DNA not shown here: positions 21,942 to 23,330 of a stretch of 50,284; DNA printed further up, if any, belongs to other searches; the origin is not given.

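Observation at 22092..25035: An Ftr-type formyltransferase, an atypical HAD-fold protein and a PfkB kinase are fused into the purF-purD operon where a GAR transformylase would be expected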

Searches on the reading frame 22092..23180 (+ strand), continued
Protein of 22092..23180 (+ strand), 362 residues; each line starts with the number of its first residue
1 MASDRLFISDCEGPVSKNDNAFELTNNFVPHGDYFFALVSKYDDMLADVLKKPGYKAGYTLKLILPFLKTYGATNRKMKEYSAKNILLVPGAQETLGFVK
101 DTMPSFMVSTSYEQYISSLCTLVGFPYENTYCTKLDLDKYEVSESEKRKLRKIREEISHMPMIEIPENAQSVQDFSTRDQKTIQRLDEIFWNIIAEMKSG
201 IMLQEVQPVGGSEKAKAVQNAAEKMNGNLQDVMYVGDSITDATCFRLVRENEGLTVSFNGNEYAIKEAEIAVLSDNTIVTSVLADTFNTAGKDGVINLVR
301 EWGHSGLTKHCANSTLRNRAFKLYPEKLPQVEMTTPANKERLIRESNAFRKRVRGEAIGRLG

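Call 39: find_encoding_contigs(protein=P0346, flank=10000, max_places=3)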
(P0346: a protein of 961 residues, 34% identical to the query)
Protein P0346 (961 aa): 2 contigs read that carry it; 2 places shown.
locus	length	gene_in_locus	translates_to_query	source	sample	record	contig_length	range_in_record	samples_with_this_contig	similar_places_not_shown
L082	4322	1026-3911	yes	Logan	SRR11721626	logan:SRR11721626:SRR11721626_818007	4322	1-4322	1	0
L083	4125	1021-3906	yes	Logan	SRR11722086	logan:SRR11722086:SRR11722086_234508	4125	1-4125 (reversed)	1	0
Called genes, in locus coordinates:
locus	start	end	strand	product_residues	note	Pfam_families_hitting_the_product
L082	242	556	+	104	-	-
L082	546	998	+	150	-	-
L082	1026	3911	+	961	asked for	-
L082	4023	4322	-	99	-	?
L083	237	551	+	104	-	-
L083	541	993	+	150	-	-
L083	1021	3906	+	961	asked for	-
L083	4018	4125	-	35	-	?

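Call 40: find_encoding_contigs(protein=P0307, flank=10000, max_places=3)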
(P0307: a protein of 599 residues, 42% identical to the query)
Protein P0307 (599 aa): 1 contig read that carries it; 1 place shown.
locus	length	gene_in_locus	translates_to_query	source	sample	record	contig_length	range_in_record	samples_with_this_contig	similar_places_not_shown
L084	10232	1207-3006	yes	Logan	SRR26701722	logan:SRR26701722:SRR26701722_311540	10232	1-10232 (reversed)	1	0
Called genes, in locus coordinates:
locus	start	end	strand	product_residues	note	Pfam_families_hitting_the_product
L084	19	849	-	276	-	PF00532:Peripla_BP_1, PF13407:Peripla_BP_4, PF13377:Peripla_BP_3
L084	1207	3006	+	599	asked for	PF00551:Formyl_trans_N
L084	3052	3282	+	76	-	PF12797:Fer4_2 (faint), PF13237:Fer4_10 (faint), PF25160:LdpA_Fe-S-bd (faint), PF14697:Fer4_21, PF12838:Fer4_7, PF13187:Fer4_9 (weak), PF00037:Fer4 (weak), PF12837:Fer4_6 (weak), +4 more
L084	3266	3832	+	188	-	PF01330:RuvA_N, PF14520:HHH_5, PF07499:RuvA_C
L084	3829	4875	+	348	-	PF05496:RuvB_N, PF06068:TIP49 (weak), PF00004:AAA, PF07728:AAA_5 (weak), PF17864:AAA_lid_4, PF05491:WHD_RuvB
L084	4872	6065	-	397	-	PF00291:PALP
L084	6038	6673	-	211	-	PF00697:PRAI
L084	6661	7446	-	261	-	PF00218:IGPS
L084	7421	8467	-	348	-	PF02885:Glycos_trans_3N, PF00591:Glycos_transf_3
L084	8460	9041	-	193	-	PF00117:GATase, PF07722:Peptidase_C26 (weak)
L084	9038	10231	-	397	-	?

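Call 43: find_encoding_contigs(protein=P0383, flank=10000, max_places=2)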
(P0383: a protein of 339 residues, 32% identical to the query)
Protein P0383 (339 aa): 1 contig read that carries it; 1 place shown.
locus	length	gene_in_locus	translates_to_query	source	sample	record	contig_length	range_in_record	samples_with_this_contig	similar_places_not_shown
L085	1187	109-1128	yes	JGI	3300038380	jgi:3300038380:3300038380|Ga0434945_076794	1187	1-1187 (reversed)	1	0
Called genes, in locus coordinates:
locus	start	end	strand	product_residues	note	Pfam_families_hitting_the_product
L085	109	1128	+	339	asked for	-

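Call 44: find_encoding_contigs(protein=P0329, flank=10000, max_places=2)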
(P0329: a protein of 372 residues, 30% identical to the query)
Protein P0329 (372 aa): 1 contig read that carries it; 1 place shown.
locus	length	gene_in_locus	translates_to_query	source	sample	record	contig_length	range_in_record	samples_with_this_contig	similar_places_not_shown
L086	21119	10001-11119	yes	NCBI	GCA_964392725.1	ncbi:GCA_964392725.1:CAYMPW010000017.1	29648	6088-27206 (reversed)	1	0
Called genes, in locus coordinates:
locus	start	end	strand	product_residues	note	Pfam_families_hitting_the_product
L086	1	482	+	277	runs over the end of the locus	PF01678:DAP_epimerase, PF05544:Pro_racemase, PF01678:DAP_epimerase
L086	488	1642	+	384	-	PF00155:Aminotran_1_2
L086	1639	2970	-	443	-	-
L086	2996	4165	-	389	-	PF00162:PGK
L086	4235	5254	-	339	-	PF00044:Gp_dh_N (weak), PF01113:DapB_N (faint), PF02800:Gp_dh_C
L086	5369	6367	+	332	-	PF00670:AdoHcyase_NAD (weak), PF02826:2-Hacid_dh_C (weak), PF07991:KARI_N, PF01450:KARI_C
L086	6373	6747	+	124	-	PF04126:Cyclophil_like, PF18050:Cyclophil_like2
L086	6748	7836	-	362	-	PF01321:Creatinase_N (weak), PF00557:Peptidase_M24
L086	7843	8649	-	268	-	PF01118:Semialdhyde_dh (weak), PF02423:OCD_Mu_crystall (weak), PF03447:NAD_binding_3, PF01958:Asp_DH_C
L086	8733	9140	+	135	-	PF01951:Archease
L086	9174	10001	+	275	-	PF00551:Formyl_trans_N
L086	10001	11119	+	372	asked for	-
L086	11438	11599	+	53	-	-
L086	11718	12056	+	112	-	PF01176:eIF-1a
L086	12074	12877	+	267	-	PF01636:APH (faint), PF01163:RIO1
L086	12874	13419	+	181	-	PF00013:KH_1 (weak), PF21800:KH_KRR1_2nd, PF22891:KH_PNO1_2nd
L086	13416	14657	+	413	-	PF22023:Pus10_THUMP_arc, PF21238:Pus10_C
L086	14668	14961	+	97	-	PF01157:Ribosomal_L21e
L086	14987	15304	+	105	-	-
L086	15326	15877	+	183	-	PF04919:DUF655, PF14579:HHH_6 (weak)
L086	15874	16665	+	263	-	PF00398:RrnaAD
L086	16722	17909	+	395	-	PF01926:MMR_HSR1, PF02421:FeoB_N (weak), PF08438:YGR210-like_G4, PF02824:TGS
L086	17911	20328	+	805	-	PF03104:DNA_pol_B_exo1, PF00136:DNA_pol_B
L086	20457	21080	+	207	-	PF00827:Ribosomal_L15e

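Call 45: find_encoding_contigs(protein=P0336, flank=10000, max_places=2)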
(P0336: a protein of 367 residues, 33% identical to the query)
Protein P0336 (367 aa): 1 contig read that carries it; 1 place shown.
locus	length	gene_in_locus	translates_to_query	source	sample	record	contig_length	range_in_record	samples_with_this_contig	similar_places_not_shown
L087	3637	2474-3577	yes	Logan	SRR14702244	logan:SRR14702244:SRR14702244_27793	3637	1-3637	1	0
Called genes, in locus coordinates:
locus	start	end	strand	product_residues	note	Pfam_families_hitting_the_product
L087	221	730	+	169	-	-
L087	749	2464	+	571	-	PF02222:ATP-grasp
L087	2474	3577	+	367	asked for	-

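Call 46: find_encoding_contigs(protein=P0369, flank=10000, max_places=2)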
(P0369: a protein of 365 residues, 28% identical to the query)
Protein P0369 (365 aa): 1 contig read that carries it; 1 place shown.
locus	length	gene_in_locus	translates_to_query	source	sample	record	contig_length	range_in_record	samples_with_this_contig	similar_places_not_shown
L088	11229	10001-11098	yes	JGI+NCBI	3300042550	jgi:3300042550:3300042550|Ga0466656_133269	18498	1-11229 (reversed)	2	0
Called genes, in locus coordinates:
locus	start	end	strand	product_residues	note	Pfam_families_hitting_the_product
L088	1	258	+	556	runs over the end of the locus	PF02776:TPP_enzyme_N, PF00205:TPP_enzyme_M, PF02775:TPP_enzyme_C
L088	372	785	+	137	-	-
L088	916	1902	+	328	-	PF02826:2-Hacid_dh_C (weak), PF07991:KARI_N, PF01450:KARI_C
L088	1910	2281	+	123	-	PF04126:Cyclophil_like, PF18050:Cyclophil_like2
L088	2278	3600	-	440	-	PF19289:PmbA_TldD_3rd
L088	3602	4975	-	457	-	PF01523:PmbA_TldD_1st, PF19290:PmbA_TldD_2nd, PF19289:PmbA_TldD_3rd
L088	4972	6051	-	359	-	PF00557:Peptidase_M24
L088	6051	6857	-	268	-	PF03447:NAD_binding_3, PF01958:Asp_DH_C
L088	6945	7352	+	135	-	PF01951:Archease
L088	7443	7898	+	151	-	-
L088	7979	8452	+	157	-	-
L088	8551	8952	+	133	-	-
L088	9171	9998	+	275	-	PF00551:Formyl_trans_N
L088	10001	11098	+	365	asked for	-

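Call 47: list_cluster_members(proteins=[P0329, P0369, P0336, P0346, P0307, P0317, P0383, P0342, P0300, P0259])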
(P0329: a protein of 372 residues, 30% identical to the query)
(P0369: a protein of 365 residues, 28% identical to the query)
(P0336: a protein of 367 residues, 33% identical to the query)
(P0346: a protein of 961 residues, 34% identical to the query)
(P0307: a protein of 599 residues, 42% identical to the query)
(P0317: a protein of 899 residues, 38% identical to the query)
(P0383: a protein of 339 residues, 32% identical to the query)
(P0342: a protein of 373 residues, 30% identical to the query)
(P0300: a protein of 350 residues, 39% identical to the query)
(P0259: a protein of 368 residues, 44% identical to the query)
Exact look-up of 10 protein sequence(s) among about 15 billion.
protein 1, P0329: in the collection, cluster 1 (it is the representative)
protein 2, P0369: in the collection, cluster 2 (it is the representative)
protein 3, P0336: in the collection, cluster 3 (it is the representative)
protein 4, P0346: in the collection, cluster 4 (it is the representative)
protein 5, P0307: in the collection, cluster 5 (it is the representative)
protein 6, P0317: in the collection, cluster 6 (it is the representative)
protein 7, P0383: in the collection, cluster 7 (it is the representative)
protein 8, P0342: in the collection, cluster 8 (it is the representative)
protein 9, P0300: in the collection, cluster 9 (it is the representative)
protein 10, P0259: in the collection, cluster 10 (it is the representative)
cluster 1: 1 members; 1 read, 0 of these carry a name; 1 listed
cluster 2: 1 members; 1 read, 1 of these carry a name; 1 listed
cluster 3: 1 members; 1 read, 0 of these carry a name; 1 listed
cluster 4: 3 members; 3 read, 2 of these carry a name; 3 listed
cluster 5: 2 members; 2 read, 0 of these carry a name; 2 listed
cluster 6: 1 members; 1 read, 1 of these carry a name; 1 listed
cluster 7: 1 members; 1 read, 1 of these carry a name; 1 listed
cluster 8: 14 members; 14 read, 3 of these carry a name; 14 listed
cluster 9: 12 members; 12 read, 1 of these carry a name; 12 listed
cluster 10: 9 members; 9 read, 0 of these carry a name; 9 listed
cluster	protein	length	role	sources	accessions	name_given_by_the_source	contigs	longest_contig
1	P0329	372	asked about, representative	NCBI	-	-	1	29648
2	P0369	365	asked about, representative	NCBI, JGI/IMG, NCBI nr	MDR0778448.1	MAG: hypothetical protein LBE48_03305 [Methanomassiliicoccaceae archaeon] | predicted HAD superfamily phosphohydrolase | hypothetical protein [Methanomassiliicoccaceae archaeon]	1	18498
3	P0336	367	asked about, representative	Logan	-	-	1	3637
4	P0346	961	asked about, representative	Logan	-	-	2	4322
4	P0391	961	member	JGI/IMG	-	energy-converting hydrogenase A subunit R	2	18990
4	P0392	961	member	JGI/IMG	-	energy-converting hydrogenase A subunit R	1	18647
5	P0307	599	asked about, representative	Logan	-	-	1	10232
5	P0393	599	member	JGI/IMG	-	-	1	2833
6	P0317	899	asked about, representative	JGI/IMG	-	energy-converting hydrogenase A subunit R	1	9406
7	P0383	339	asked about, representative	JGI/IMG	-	predicted HAD superfamily phosphohydrolase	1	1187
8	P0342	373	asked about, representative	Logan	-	-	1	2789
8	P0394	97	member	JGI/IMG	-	hypothetical protein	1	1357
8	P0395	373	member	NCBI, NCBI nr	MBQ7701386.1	MAG: hypothetical protein IJT54_03185 [Candidatus Methanomethylophilaceae archaeon] | hypothetical protein [Candidatus Methanomethylophilaceae archaeon]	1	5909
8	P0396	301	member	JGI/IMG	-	energy-converting hydrogenase A subunit R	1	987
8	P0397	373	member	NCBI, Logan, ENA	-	-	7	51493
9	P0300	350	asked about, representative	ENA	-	-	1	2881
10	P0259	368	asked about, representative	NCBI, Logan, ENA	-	-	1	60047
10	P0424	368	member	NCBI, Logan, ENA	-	-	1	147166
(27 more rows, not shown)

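Call 52: find_encoding_contigs(protein=P0391, flank=10000, max_places=2)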
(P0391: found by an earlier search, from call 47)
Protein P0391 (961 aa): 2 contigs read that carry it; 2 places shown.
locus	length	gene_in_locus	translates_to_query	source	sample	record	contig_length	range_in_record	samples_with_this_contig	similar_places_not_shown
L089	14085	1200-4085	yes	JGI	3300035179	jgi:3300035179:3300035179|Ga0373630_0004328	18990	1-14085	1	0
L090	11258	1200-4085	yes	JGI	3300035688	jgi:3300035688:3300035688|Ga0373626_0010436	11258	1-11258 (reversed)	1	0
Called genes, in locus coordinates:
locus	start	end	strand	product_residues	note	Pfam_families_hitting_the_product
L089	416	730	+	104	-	-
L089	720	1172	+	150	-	-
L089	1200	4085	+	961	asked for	-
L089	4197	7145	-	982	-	PF02384:N6_Mtase (weak), PF20473:MmeI_Mtase (faint), PF07669:Eco57I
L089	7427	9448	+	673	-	PF13175:AAA_15, PF13304:AAA_21, PF20469:OLD-like_TOPRIM (weak)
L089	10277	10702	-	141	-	-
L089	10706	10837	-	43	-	-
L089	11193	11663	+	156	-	-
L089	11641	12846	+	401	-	-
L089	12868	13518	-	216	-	PF22769:DCD, PF00692:dUTPase (weak)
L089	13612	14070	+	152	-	PF00692:dUTPase, PF22769:DCD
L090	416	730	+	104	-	-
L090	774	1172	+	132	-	-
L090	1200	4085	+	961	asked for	-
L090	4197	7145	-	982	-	PF02384:N6_Mtase (weak), PF20473:MmeI_Mtase (faint), PF07669:Eco57I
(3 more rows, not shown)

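Call 53: find_encoding_contigs(protein=P0424, flank=10000, max_places=2)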
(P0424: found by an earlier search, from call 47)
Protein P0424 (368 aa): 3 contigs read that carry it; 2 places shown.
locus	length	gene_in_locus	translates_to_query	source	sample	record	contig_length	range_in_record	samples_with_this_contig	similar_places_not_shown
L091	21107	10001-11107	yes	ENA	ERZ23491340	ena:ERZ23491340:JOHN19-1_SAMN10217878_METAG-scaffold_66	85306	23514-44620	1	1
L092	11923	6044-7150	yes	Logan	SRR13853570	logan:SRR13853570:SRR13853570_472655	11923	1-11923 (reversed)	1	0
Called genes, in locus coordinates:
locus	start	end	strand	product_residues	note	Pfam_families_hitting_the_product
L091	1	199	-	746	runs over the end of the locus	-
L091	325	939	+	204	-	PF01726:LexA_DNA_bind, PF00717:Peptidase_S24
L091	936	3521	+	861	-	PF02811:PHP, PF07733:DNA_pol3_alpha, PF17657:DNA_pol3_finger, PF14579:HHH_6, PF12836:HHH_3 (weak)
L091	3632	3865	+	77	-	PF02604:PhdYeFM_antitox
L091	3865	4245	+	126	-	PF01850:PIN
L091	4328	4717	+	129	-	PF01336:tRNA_anti-codon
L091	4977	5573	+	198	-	PF03734:YkuD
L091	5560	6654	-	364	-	PF03734:YkuD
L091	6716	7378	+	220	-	PF01966:HD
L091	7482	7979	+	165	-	PF12706:Lactamase_B_2, PF13483:Lactamase_B_3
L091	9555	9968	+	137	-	-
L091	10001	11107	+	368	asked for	PF12710:HAD (faint)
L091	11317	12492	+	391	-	PF06103:DUF948 (faint), PF00672:HAMP (faint), PF00015:MCPsignal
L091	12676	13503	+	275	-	-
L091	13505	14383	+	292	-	PF06325:PrmA, PF13489:Methyltransf_23 (weak), PF05175:MTS (weak), PF13847:Methyltransf_31, PF08241:Methyltransf_11 (weak), PF08242:Methyltransf_12 (weak), PF13649:Methyltransf_25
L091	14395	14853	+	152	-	PF00582:Usp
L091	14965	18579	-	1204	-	PF15780:ASH (weak), PF22073:Cep192_D4, PF22544:HYDIN_VesB_CFA65-like_Ig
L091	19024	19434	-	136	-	PF07027:DUF1318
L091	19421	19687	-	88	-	-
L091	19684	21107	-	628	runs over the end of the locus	PF11739:YdbH-like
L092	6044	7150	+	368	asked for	PF12710:HAD (faint)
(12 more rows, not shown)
